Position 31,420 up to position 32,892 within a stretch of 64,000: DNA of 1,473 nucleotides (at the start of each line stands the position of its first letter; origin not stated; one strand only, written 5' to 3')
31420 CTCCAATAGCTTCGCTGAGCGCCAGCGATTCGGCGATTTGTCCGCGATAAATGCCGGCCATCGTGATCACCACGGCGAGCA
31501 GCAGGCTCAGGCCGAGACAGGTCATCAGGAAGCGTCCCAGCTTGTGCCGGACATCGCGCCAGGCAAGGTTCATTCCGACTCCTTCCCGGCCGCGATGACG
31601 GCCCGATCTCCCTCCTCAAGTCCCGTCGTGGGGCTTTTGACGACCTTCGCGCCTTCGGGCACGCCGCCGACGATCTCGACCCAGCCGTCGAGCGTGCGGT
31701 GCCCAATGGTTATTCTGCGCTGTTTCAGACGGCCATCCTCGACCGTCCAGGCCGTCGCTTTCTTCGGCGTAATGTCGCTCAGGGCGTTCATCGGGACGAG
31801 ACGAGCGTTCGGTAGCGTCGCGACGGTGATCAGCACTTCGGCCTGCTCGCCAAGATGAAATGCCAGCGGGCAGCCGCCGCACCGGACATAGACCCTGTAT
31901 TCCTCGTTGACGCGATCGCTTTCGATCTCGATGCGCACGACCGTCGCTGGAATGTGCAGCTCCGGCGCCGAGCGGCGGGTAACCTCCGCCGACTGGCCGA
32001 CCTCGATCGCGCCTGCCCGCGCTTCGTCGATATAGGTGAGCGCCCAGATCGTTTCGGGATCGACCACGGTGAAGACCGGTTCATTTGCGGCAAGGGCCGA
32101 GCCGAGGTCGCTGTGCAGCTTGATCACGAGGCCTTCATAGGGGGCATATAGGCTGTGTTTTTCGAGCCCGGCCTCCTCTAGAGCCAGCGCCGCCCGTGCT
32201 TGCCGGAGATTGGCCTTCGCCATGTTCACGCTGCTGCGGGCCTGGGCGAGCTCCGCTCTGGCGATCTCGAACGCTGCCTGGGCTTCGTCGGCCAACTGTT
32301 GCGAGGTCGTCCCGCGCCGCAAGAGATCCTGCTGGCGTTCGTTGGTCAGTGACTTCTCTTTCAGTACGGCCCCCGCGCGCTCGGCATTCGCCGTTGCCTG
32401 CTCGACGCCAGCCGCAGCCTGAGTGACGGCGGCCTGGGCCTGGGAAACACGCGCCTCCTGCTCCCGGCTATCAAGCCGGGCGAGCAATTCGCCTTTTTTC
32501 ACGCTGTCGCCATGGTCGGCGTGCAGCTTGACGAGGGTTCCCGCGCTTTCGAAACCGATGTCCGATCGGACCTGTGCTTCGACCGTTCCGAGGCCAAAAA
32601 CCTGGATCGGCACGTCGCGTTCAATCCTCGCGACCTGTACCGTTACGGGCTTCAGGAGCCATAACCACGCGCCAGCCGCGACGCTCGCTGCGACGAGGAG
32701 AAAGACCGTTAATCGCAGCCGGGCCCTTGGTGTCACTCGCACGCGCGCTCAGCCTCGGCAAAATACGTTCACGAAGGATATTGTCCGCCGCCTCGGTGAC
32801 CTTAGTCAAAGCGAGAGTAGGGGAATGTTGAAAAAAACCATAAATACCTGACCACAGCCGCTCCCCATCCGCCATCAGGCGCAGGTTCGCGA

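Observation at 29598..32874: Integrase-less 3.3-kb islet at tRNA-Ser(GCT) carrying only an ABC exporter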

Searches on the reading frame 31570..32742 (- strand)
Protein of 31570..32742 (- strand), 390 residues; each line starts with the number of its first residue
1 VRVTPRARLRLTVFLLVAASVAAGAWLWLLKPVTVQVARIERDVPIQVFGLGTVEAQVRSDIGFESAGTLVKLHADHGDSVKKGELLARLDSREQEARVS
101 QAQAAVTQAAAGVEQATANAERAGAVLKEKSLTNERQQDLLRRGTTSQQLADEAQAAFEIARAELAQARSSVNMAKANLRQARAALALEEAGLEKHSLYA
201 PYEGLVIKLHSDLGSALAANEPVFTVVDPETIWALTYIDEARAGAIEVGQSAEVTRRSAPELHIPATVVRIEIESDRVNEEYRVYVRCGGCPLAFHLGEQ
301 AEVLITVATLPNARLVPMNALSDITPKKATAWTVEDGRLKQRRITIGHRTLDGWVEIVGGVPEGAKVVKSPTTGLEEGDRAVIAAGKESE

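Call 7: search_protein_families(library=pfam, proteins=[window:31570-32742:-])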
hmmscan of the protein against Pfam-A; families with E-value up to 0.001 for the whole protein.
window:31570-32742:- (390 aa): 4 families
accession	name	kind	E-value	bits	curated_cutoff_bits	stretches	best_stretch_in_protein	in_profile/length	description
PF13437.12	HlyD_3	-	9e-15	55.8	22.2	1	198-288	2-93/106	HlyD family secretion protein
PF16576.10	HlyD_D23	-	2.3e-14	53.6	30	1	49-277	9-190/214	Barrel-sandwich domain of CusB or HlyD membrane-fusion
PF13533.13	Biotin_lipoyl_2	-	0.00025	21.3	29.8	1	60-91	5-32/32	Biotin-lipoyl like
PF00364.28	Biotin_lipoyl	-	0.00044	20.5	22.1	0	62-90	45-73/73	Biotin-requiring enzyme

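Call 31: find_homologous_proteins(query=window:31570-32742:-, max_evalue=1e-60)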
Query window:31570-32742:- (390 aa): 1232 proteins with E <= 1e-60 among 8000 candidates; the best 120 are listed.
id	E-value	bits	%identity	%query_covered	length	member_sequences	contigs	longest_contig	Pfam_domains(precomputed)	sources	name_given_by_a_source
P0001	2.2e-243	825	100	100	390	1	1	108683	PF25973.1,PF25876.1,PF25989.1,PF25917.1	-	-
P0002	6.0e-191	652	81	100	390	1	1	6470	PF25973.1,PF25876.1,PF25989.1,PF25917.1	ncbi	-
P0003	1.8e-177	608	74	99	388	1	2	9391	PF25973.1,PF25989.1,PF25967.1,PF25917.1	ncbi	ncbi:MAG: efflux RND transporter periplasmic adaptor subunit [Dichotomicrobium sp.]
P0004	2.9e-174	597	75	94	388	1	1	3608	PF25973.1,PF25876.1,PF25989.1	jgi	-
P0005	3.2e-171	587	76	92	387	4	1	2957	PF25973.1,PF25917.1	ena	-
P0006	7.5e-170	583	75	94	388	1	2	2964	PF25973.1,PF25989.1,PF25917.1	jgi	jgi:HlyD family secretion protein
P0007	2.2e-167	575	76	93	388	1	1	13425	PF25973.1,PF25917.1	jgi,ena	-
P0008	1.4e-166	572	72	93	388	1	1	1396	PF25973.1,PF25989.1,PF25917.1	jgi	jgi:HlyD family secretion protein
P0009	3.5e-165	568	73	95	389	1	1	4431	PF25973.1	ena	-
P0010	4.0e-165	567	72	99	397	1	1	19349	PF25973.1,PF25876.1,PF25989.1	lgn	-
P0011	1.2e-163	562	72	95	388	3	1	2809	PF25973.1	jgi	jgi:HlyD family secretion protein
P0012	1.7e-163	562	72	98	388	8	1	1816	PF25973.1,PF25989.1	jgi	jgi:HlyD family secretion protein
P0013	1.8e-163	562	71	97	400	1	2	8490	PF25973.1,PF25917.1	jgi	jgi:HlyD family secretion protein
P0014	2.1e-163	562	70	98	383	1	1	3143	PF25973.1,PF25876.1,PF25989.1,PF25917.1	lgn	-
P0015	3.3e-163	561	71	97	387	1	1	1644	PF25973.1,PF25989.1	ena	-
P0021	2.6e-162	558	72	94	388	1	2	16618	PF25973.1,PF25876.1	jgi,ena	-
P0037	1.3e-156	539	69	99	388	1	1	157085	PF25973.1,PF25989.1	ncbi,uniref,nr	ncbi:Efflux transporter, RND family, MFP subunit [Halomonas sp. A3H3]|uniref:efflux RND transporter 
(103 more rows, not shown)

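Call 32: find_encoding_contigs(protein=P0002, flank=10000, max_places=3)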
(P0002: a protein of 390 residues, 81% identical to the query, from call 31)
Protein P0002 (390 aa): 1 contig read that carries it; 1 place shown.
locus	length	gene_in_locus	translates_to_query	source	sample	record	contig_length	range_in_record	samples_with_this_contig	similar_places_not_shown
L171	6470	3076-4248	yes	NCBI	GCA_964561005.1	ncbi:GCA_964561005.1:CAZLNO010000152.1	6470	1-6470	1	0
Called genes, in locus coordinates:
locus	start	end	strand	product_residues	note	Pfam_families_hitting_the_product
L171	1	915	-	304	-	PF00126:HTH_1, PF03466:LysR_substrate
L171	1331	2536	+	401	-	PF00355:Rieske, PF00848:Ring_hydroxyl_A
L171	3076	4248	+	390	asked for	PF25917:BSH_RND (weak), PF25973:BSH_CzcB, PF25876:HH_MFP_RND (faint), PF25989:YknX_C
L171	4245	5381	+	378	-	PF12704:MacB_PCD, PF02687:FtsX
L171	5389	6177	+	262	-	PF00005:ABC_tran, PF02463:SMC_N (faint), PF13304:AAA_21 (faint)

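Call 33: find_encoding_contigs(protein=P0003, flank=10000, max_places=3)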
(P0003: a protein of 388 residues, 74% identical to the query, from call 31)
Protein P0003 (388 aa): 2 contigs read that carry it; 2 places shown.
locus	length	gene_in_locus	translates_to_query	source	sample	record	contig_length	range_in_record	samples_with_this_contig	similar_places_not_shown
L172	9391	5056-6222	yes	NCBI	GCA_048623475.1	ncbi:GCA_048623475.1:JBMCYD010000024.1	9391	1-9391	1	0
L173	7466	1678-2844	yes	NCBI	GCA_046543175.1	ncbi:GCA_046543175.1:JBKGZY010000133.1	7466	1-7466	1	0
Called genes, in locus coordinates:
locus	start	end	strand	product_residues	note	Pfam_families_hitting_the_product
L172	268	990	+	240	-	PF00072:Response_reg, PF00486:Trans_reg_C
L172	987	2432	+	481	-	PF00672:HAMP, PF00512:HisKA (weak), PF02518:HATPase_c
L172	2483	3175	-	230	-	PF00027:cNMP_binding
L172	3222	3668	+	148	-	-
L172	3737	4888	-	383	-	PF16983:MFS_MOT1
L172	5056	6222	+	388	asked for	PF25917:BSH_RND (faint), PF25973:BSH_CzcB, PF25967:RND-MFP_C (faint), PF25989:YknX_C (weak)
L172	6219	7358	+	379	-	PF12704:MacB_PCD, PF02687:FtsX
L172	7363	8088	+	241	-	PF00005:ABC_tran, PF02463:SMC_N (weak), PF13555:AAA_29 (faint), PF13304:AAA_21 (faint)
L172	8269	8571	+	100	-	PF13601:HTH_34 (weak), PF03551:PadR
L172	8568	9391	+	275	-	PF02417:Chromate_transp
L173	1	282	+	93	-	?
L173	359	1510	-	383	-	PF16983:MFS_MOT1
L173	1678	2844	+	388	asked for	PF25917:BSH_RND (faint), PF25973:BSH_CzcB, PF25967:RND-MFP_C (faint), PF25989:YknX_C (weak)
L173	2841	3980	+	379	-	PF12704:MacB_PCD, PF02687:FtsX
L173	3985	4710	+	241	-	PF00005:ABC_tran, PF02463:SMC_N (weak), PF13555:AAA_29 (faint), PF13304:AAA_21 (faint)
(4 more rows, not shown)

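Call 34: find_encoding_contigs(protein=P0037, flank=10000, max_places=3)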
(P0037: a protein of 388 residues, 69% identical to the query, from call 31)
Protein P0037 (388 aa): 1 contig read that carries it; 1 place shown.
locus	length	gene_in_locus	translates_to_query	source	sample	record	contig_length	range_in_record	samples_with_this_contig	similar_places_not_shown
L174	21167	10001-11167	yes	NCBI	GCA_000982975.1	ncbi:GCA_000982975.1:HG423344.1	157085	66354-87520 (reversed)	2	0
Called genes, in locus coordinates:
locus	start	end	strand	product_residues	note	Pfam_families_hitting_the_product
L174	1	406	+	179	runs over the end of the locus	-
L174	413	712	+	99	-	-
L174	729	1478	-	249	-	PF11799:IMS_C, PF13438:DUF4113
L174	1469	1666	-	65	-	-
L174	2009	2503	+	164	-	PF01451:LMWPc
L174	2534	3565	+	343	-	PF00044:Gp_dh_N, PF02800:Gp_dh_C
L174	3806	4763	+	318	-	PF07690:MFS_1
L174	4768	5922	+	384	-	PF07690:MFS_1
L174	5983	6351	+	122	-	PF01022:HTH_5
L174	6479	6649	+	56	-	-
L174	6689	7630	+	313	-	PF00226:DnaJ, PF01556:DnaJ_C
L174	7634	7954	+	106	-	PF13591:MerR_2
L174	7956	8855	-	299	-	PF01545:Cation_efflux, PF16916:ZT_dimer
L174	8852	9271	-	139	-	PF02566:OsmC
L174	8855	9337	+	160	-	-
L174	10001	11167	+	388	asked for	PF25973:BSH_CzcB, PF25989:YknX_C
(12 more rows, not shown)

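Call 38: find_related_loci(query=window:31570-32742:-, collection=genome_contigs, flank=10000)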
Query window:31570-32742:- (390 aa) in genome_contigs; peptide patterns used: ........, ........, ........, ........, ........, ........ (x = any residue, [..] = any of these).
599 stretches matched a pattern (row limit reached: there are more); 28 encode a relative of the query (tblastn E <= 1e-3); 28 distinct loci.
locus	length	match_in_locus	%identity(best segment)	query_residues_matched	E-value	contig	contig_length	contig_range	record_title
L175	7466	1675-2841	74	3-390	9e-175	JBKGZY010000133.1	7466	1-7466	MAG: Dichotomicrobium sp. isolate C5M10_7 NODE_4625_length_7466_cov_13.289839, whole genome shotgun sequence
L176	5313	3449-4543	71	24-388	1e-157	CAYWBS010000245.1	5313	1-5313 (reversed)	MAG TPA_asm: uncultured Hyphomicrobiaceae bacterium isolate binchicken_co262_39 genome assembly, contig: NODE_18166_leng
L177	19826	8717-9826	66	14-387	2e-142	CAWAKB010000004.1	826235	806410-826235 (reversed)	MAG: uncultured Alphaproteobacteria bacterium isolate MFD02416.bin.1.147 genome assembly, contig: contig_46332, whole ge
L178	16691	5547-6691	70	9-390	5e-138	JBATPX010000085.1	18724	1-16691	MAG: Defluviicoccus sp. isolate MFD10501_ilm_asm_bin11 k127_91359, whole genome shotgun sequence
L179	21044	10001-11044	30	47-368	3e-31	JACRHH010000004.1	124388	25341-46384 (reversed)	MAG: Nitrospirae bacterium isolate NC_groundwater_1772_Pr3_B-0.1um_56_14 SR-2_scaffold_141_529245, whole genome shotgun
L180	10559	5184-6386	28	6-371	3e-27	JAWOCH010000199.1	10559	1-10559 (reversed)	MAG: Candidatus Brocadiia bacterium isolate BLK5-1.bin.168 k191_2825562, whole genome shotgun sequence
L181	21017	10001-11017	25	73-388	2e-13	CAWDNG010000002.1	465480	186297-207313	MAG: Terriglobia bacterium isolate MFD04944.bin.3.100 genome assembly, contig: contig_26492, whole genome shotgun sequen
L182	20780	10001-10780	27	6-250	3e-13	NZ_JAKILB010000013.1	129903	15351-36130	Shewanella pneumatophori strain KCTC 23973 contig00013, whole genome shotgun sequence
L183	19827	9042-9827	24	31-261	3e-13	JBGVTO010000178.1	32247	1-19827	MAG: Phycisphaerae bacterium isolate S_218_B3 k127_382394, whole genome shotgun sequence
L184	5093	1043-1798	29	24-276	6e-13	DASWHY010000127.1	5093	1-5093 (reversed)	MAG TPA_asm: Thermoanaerobaculia bacterium isolate SMAG_U2854 k141_2273862, whole genome shotgun sequence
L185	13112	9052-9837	24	31-261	1e-12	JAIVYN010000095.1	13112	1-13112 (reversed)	MAG: Candidatus Aegiribacteria sp. isolate SFP3_RS_05_5 NODE_1560_length_13112_cov_5.824644, whole genome shotgun sequen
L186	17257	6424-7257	24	6-268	1e-12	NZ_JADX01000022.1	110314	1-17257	Shewanella fidelis ATCC BAA-318 L884DRAFT_scaffold00016.16_C, whole genome shotgun sequence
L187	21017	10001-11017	24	73-388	8e-12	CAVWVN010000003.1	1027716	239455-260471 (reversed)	MAG: Terriglobia bacterium isolate MFD00822.bin.1.51 genome assembly, contig: contig_30987, whole genome shotgun sequenc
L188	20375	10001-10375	34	11-135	4e-11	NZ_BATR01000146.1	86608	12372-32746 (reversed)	Verrucomicrobium sp. BvORR106, whole genome shotgun sequence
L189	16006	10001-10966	24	52-378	1e-10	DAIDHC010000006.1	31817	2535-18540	MAG TPA_asm: Bryobacterales bacterium isolate clean337 k141_1281033, whole genome shotgun sequence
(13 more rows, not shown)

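Call 43: find_encoding_contigs(protein=P0007, flank=10000, max_places=3)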
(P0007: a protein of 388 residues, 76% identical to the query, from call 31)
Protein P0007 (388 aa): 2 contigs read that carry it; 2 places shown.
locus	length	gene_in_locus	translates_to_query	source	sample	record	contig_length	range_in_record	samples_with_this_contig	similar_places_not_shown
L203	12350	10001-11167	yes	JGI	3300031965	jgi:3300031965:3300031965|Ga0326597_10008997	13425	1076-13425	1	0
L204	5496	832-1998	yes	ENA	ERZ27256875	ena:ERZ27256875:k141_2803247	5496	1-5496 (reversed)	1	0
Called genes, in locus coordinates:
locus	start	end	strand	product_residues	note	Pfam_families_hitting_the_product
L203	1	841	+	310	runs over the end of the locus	PF01136:Peptidase_U32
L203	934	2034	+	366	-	PF00441:Acyl-CoA_dh_1, PF08028:Acyl-CoA_dh_2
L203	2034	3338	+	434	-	PF02771:Acyl-CoA_dh_N (weak), PF02770:Acyl-CoA_dh_M, PF00441:Acyl-CoA_dh_1, PF08028:Acyl-CoA_dh_2, PF22924:ACOX_C_alpha1 (faint)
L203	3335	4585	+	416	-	PF10994:DUF2817, PF24827:AstE_AspA_cat (faint)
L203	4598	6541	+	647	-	PF00890:FAD_binding_2 (weak), PF01266:DAO, PF01593:Amino_oxidase, PF07992:Pyr_redox_2 (weak), PF13450:NAD_binding_8, PF00355:Rieske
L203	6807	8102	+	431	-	PF01593:Amino_oxidase, PF13450:NAD_binding_8, PF01593:Amino_oxidase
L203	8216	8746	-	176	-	PF00027:cNMP_binding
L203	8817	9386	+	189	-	-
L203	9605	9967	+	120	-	PF09851:SHOCT (weak)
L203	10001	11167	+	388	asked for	PF25917:BSH_RND (faint), PF25973:BSH_CzcB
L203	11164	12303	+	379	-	PF12704:MacB_PCD, PF02687:FtsX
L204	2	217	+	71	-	?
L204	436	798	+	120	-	PF09851:SHOCT (weak)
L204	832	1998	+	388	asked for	PF25917:BSH_RND (faint), PF25973:BSH_CzcB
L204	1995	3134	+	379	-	PF12704:MacB_PCD, PF02687:FtsX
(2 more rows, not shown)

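Call 44: find_encoding_contigs(protein=P0010, flank=10000, max_places=3)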
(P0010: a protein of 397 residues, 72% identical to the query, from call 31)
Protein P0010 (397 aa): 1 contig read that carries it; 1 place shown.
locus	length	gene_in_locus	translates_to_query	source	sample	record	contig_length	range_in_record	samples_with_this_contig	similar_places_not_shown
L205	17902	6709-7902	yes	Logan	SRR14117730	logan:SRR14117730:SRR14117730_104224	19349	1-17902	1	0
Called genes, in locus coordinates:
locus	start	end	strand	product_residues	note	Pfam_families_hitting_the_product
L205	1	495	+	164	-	?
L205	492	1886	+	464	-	PF00672:HAMP, PF00512:HisKA (weak), PF02518:HATPase_c, PF13589:HATPase_c_3 (weak)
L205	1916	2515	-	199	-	PF10755:DUF2585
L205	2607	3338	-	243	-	-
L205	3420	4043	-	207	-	PF06480:FtsH_ext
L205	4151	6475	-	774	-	PF00690:Cation_ATPase_N, PF00122:E1-E2_ATPase, PF00702:Hydrolase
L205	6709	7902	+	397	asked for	PF25973:BSH_CzcB, PF25876:HH_MFP_RND (weak), PF25989:YknX_C (faint)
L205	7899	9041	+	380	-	PF02687:FtsX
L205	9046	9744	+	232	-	PF00005:ABC_tran, PF02463:SMC_N (faint), PF13304:AAA_21 (faint)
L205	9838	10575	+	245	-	PF02353:CMAS, PF13489:Methyltransf_23, PF01209:Ubie_methyltran, PF06325:PrmA, PF05175:MTS, PF07021:MetW, PF13847:Methyltransf_31, PF08241:Methyltransf_11, +7 more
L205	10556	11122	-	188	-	-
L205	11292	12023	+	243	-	PF02535:Zip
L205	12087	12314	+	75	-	-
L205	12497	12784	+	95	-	PF22277:EncFtn-like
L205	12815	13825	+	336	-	PF00155:Aminotran_1_2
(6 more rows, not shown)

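Call 45: find_encoding_contigs(protein=P0021, flank=10000, max_places=3)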
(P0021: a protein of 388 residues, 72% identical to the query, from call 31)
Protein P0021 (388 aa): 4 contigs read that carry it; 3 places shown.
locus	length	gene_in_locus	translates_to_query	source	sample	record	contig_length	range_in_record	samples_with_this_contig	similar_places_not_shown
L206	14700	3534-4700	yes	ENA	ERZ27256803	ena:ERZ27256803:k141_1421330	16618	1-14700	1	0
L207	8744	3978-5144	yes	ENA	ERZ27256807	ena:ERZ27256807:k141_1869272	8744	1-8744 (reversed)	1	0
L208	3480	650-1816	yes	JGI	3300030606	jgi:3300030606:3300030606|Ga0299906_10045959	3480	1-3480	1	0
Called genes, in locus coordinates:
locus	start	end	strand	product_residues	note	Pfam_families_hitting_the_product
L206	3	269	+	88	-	?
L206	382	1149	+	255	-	-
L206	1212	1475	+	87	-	PF03551:PadR, PF13601:HTH_34 (weak)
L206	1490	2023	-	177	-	PF00027:cNMP_binding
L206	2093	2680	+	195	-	-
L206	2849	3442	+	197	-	PF01061:ABC2_membrane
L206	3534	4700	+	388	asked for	PF25973:BSH_CzcB, PF25876:HH_MFP_RND (faint)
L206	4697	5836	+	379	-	PF12704:MacB_PCD, PF02687:FtsX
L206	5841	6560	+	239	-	PF00005:ABC_tran, PF02463:SMC_N (faint), PF13304:AAA_21 (faint)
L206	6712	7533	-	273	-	PF16983:MFS_MOT1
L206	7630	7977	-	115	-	PF02694:UPF0060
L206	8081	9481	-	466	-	PF05977:MFS_3, PF07690:MFS_1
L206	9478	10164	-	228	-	PF01545:Cation_efflux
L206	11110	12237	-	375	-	PF00266:Aminotran_5, PF01212:Beta_elim_lyase, PF01041:DegT_DnrJ_EryC1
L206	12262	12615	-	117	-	PF02635:DsrE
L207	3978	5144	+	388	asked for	PF25973:BSH_CzcB, PF25876:HH_MFP_RND (faint)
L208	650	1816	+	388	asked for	PF25973:BSH_CzcB, PF25876:HH_MFP_RND (faint)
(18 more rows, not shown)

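Call 49: search_protein_families(library=ncbifam, proteins=[window:31570-32742:-])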
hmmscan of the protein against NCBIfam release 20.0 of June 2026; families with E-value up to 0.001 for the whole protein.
window:31570-32742:- (390 aa): 19 families
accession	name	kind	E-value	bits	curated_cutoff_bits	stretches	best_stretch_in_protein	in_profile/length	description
TIGR01730.1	RND_mfp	subfamily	2.3e-45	155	94.9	2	113-380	66-318/322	efflux RND transporter periplasmic adaptor subunit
TIGR00999.1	8a0102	subfamily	4.3e-34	117.9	319.3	1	78-370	1-265/271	CzcB/NccB family metal efflux transporter periplasmic adaptor subunit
NF008606.0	PRK11578.1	equivalog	1.8e-28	99.7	342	1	8-370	8-363/371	macrolide transporter subunit MacA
NF002939.0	PRK03598.1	equivalog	2e-24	86.4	393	1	12-261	9-270/332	secretion protein HlyD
NF007785.0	PRK10476.1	equivalog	2.2e-20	72.8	376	1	61-259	50-272/347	multidrug transporter subunit MdtN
TIGR00998.1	8a0101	subfamily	6.6e-18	64.7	390.8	1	65-255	48-264/334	EmrA/EmrK family multidrug efflux transporter periplasmic adaptor subunit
TIGR02971.1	heterocyst_DevB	subfamily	2.4e-12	46.9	129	1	119-257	125-265/327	ABC exporter membrane fusion protein, DevB family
NF011715.0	PRK15136.1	equivalog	3.3e-12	45.7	563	1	66-184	68-179/390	multidrug efflux MFS transporter periplasmic adaptor subunit EmrA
TIGR01843.1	type_I_hlyD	subfamily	1.8e-10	40.4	208.65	2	67-124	51-108/422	HlyD family type I secretion periplasmic adaptor subunit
NF008589.1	PRK11556.1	equivalog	1.8e-10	40.3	391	1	34-182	58-193/392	MdtA/MuxA family multidrug efflux RND transporter periplasmic adaptor subunit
TIGR03794.1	NHLM_micro_HlyD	equivalog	3.2e-09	36.2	156.2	1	43-183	41-173/421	NHLP bacteriocin system secretion protein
NF045904.1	RND-peri-MexE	equivalog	8.7e-07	28.2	714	1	52-174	56-171/390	multidrug efflux RND transporter periplasmic adaptor subunit MexE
NF007850.1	PRK10559.1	equivalog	1.6e-06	27.5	400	1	112-256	75-208/303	p-hydroxybenzoic acid efflux pump subunit AaeA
NF000272.2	OqxA_adapt_sub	exception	5.9e-06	25.5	835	1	61-163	69-171/391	multidrug efflux RND transporter periplasmic adaptor subunit OqxA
NF007132.1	PRK09578.1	equivalog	6.2e-06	25.2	512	1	34-186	41-188/396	MexX/AxyX family multidrug efflux RND transporter periplasmic adaptor subunit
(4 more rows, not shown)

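Call 54: find_encoding_contigs(protein=P0004, flank=10000, max_places=3)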
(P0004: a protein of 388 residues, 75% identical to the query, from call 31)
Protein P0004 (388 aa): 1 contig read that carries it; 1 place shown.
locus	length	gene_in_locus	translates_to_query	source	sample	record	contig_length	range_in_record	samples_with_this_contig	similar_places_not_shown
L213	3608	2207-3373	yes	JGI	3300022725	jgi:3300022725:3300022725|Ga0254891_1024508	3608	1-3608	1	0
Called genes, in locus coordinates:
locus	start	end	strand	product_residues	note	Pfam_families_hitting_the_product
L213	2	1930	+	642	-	?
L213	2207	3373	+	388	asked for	PF25973:BSH_CzcB (weak), PF25876:HH_MFP_RND (faint), PF25989:YknX_C (weak)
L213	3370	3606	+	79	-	?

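Call 55: find_encoding_contigs(protein=P0009, flank=10000, max_places=3)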
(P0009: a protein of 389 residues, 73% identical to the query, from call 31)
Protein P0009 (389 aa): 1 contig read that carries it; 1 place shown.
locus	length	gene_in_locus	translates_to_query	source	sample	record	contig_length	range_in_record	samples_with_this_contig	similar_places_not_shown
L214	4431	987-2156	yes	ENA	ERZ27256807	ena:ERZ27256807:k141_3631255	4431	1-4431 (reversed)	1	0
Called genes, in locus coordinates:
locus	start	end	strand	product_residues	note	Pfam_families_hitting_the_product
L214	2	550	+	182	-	?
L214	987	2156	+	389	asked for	PF25973:BSH_CzcB (weak)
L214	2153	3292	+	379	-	PF12704:MacB_PCD, PF02687:FtsX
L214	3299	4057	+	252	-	PF13191:AAA_16 (faint), PF00005:ABC_tran, PF02463:SMC_N (faint), PF13555:AAA_29 (faint), PF13304:AAA_21 (faint)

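Call 62: search_protein_families(library=pfam, proteins=[L177:7359-8570:+, L177:11686-12078:+, L177:11389-12375:-, L177:5630-6691:+, L177:6104-6886:-, L177:12272-12862:-, L177:13258-14394:-, L214:2-550:+, L213:2-1930:+])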
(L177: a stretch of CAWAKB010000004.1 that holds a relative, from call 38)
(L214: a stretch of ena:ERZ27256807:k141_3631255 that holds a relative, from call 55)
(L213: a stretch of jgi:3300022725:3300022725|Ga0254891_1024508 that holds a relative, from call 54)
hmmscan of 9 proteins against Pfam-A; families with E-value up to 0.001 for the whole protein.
L177:7359-8570:+ (403 aa): 5 families
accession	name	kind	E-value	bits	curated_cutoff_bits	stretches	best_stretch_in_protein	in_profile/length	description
PF00108.29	Thiolase_N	-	1.1e-90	304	26.4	1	14-271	1-259/260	Thiolase, N-terminal domain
PF02803.24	Thiolase_C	-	1.4e-43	147.9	27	1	280-401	2-123/123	Thiolase, C-terminal domain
PF08541.16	ACP_syn_III_C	-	1.3e-06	28.9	26.6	0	310-395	1-81/90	3-Oxoacyl-[acyl-carrier-protein (ACP)] synthase III C terminal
PF00109.32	ketoacyl-synt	-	0.00019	21.6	20.8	0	90-128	166-204/252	Beta-ketoacyl synthase, N-terminal domain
PF22691.2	Thiolase_C_1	-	0.00029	21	28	0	305-343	23-61/144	Thiolase C-terminal domain-like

L177:11686-12078:+ (130 aa): 3 families
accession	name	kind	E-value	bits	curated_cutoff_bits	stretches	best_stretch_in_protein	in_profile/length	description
PF02803.24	Thiolase_C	-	6.5e-40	136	27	1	8-127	3-122/123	Thiolase, C-terminal domain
PF08541.16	ACP_syn_III_C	-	0.00045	20.8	26.6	1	37-122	1-81/90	3-Oxoacyl-[acyl-carrier-protein (ACP)] synthase III C terminal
PF22691.2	Thiolase_C_1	-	0.00089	19.4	28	0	32-67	23-58/144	Thiolase C-terminal domain-like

L177:11389-12375:- (328 aa): 0 families

L177:5630-6691:+ (353 aa): 1 family
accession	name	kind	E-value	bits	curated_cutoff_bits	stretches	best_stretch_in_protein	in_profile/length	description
PF03773.19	ArsP_1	-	1.6e-60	205.2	32.3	1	83-349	28-293/294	Predicted permease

L177:6104-6886:- (260 aa): 0 families

L177:12272-12862:- (196 aa): 0 families

L177:13258-14394:- (378 aa): 1 family
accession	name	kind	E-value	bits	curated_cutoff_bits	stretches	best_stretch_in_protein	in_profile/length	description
PF00589.27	Phage_integrase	-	9.2e-14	52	27.1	1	192-341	14-169/172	Phage integrase family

L214:2-550:+ (182 aa): 1 family
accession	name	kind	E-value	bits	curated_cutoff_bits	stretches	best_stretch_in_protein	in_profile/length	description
PF01609.27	DDE_Tnp_1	-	6.2e-08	33.1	23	1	12-150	30-200/200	Transposase DDE domain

L213:2-1930:+ (642 aa): 4 families
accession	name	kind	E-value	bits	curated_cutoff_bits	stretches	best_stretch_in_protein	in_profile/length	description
PF01553.26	Acyltransferase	-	2.3e-16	60.2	23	1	451-579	1-130/132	Acyltransferase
PF00501.34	AMP-binding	-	2.5e-13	50.1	29.9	1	48-153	287-384/384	AMP-binding enzyme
PF00550.31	PP-binding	-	6.9e-07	29.9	20.8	1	341-392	15-65/67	Phosphopantetheine attachment site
PF23562.2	AMP-binding_C_3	-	5.4e-05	24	20.8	1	193-295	4-113/124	AMP-binding enzyme C-terminal domain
